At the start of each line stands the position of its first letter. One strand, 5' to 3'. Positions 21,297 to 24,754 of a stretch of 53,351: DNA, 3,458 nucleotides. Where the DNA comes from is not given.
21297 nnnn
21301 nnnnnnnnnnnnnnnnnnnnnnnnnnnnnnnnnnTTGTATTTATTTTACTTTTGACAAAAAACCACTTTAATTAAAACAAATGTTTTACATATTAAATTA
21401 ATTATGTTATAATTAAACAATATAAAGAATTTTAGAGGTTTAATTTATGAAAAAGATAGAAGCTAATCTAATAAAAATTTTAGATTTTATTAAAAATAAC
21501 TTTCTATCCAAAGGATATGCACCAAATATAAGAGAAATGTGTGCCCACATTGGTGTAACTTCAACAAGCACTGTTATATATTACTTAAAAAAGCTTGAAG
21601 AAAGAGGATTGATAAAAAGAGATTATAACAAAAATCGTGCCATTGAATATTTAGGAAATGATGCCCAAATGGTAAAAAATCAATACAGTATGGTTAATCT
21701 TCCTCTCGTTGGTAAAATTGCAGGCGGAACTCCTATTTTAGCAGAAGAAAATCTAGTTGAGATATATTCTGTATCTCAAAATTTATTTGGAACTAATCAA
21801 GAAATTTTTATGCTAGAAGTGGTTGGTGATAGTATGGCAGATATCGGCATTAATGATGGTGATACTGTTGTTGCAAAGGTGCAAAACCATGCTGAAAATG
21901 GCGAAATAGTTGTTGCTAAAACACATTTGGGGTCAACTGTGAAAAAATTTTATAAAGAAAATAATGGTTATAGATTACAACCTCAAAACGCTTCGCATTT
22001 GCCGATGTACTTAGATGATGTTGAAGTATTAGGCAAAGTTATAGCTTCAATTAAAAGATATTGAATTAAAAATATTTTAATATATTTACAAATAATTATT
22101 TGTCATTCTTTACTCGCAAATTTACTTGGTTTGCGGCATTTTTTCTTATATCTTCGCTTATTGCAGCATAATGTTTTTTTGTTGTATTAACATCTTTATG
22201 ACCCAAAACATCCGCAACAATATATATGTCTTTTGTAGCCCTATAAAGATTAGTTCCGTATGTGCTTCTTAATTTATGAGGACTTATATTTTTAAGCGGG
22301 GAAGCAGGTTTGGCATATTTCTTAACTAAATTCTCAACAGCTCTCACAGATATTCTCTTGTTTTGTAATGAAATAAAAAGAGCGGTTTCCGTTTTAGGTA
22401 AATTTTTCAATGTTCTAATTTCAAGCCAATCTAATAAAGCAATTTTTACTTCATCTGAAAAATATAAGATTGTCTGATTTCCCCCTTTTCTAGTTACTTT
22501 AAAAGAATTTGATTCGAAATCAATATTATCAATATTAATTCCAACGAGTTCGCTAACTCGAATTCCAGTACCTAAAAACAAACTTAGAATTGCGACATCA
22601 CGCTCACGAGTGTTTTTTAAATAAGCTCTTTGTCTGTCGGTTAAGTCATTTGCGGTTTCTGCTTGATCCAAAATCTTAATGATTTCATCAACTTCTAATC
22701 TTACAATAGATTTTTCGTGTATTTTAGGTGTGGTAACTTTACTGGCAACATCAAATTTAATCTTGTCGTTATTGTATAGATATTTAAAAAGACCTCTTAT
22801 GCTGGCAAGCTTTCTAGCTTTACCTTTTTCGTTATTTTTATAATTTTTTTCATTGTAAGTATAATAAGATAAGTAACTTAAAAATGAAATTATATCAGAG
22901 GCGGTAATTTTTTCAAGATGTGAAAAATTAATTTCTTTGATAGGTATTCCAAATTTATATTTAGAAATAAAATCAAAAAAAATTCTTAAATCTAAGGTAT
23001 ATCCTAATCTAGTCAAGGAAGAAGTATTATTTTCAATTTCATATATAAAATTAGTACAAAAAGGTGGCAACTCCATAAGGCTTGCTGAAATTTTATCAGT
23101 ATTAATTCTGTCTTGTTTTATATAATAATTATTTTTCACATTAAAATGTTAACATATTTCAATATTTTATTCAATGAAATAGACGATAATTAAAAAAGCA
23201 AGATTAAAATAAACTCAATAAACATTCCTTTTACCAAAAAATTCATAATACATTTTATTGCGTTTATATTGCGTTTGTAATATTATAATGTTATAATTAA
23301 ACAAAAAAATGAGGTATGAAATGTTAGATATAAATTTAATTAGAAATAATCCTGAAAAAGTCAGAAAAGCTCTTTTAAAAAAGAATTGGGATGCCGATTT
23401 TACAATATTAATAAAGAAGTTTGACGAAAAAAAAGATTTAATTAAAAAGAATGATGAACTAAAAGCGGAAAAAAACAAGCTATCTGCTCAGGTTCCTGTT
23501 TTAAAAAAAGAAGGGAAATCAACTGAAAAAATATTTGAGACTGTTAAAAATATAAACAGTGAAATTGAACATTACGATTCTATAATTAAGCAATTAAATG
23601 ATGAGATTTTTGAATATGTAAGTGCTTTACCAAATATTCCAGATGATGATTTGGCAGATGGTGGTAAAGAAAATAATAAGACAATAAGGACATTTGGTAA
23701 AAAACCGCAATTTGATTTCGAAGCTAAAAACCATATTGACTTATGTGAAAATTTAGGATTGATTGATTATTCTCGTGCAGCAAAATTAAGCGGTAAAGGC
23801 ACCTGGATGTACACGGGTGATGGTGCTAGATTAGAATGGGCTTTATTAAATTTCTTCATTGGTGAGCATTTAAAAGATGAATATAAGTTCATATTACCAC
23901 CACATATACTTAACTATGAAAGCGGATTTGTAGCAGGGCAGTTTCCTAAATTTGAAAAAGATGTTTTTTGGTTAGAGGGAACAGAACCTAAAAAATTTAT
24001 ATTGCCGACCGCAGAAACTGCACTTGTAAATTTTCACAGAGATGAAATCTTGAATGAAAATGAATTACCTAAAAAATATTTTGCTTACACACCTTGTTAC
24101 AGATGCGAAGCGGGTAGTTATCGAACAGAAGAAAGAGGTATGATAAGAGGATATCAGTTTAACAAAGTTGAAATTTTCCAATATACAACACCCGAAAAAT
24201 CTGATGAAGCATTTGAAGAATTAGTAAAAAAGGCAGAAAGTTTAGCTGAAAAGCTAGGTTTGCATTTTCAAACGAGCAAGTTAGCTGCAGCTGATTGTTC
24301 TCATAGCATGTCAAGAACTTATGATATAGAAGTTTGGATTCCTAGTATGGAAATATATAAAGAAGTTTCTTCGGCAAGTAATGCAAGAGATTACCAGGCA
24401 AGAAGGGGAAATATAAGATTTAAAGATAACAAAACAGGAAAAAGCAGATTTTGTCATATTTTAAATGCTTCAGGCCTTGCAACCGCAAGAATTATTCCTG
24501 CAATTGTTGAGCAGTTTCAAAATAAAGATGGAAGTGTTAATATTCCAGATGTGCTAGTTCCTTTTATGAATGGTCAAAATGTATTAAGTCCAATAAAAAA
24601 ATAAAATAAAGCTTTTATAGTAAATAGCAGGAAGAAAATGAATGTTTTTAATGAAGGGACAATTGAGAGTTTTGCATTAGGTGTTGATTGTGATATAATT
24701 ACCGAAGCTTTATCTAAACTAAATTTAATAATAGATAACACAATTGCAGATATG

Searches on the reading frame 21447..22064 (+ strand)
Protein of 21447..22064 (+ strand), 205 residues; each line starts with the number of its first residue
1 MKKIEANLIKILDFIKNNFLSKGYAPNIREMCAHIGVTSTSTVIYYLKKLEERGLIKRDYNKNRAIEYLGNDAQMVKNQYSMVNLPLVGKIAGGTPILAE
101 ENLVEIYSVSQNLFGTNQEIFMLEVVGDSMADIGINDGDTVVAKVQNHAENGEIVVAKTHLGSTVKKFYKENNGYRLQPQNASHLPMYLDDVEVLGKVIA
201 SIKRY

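Call 85: search_protein_families(library=pfam, proteins=[window:21447-22064:+], max_evalue=0.00001)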
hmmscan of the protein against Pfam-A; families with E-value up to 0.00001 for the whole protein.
window:21447-22064:+ (205 aa): 2 families
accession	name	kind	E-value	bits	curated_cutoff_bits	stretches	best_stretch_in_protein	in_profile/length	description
PF00717.28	Peptidase_S24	-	1.4e-27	96.1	23.3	1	86-199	1-116/116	Peptidase S24-like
PF01726.22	LexA_DNA_bind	-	4.9e-13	49.1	23.7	1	9-65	9-65/65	LexA DNA binding domain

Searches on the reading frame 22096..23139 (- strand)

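Call 85: search_protein_families(library=pfam, proteins=[window:22096-23139:-], max_evalue=0.00001)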
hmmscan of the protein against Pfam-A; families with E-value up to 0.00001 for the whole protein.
window:22096-23139:- (347 aa): 1 family
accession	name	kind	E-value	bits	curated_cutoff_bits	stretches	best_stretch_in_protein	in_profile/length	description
PF00589.27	Phage_integrase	-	8.7e-32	110.7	27.1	1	148-328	3-169/172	Phage integrase family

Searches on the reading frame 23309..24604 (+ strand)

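Call 86: search_protein_families(library=pfam, proteins=[window:23309-24604:+], max_evalue=0.00001)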
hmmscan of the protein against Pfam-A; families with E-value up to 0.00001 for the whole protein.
window:23309-24604:+ (431 aa): 2 families
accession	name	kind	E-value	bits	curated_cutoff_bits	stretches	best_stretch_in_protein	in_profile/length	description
PF00587.30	tRNA-synt_2b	-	1e-33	117.4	29.3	1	221-403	2-179/179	tRNA synthetase class II core domain (G, H, P, S and T)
PF02403.27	Seryl_tRNA_N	-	9e-23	81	28.2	1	5-111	1-108/108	Seryl-tRNA synthetase N-terminal domain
